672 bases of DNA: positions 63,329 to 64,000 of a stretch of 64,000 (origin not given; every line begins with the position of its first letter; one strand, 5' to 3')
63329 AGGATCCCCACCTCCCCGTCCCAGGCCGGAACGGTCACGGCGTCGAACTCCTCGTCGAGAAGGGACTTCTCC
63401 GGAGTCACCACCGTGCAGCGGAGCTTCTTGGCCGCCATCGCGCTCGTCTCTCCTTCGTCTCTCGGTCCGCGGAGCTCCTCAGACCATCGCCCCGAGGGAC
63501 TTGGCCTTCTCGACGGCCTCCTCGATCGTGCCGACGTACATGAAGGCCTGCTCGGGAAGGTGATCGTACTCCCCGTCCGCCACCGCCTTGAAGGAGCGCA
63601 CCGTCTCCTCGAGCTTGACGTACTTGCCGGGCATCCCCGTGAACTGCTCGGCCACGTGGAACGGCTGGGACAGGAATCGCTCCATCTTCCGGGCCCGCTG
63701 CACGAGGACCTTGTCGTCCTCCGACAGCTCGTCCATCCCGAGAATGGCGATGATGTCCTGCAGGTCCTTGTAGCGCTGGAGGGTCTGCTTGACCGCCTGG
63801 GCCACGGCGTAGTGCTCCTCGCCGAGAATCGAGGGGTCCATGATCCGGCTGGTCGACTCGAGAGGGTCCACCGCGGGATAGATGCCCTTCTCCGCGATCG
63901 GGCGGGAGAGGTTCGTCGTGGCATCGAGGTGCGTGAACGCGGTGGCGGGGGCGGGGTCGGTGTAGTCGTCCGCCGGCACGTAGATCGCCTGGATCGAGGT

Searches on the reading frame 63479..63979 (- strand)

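Call 31: search_protein_families(library=pfam, proteins=[window:63479-63979:-])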
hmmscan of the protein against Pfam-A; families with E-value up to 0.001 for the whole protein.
window:63479-63979:- (166 aa): 3 families
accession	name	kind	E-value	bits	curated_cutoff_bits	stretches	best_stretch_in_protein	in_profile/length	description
PF22919.1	ATP-synt_VA_C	-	5.4e-20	71.8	24.7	1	51-140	7-99/101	C-terminal domain of V and A type ATP synthase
PF00006.31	ATP-synt_ab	-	1.2e-09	38.6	29.5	1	1-44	170-213/213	ATP synthase alpha/beta family, nucleotide-binding domain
PF18269.6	T3SS_ATPase_C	-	0.00062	20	22.7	0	54-110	3-60/72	T3SS EscN ATPase C-terminal domain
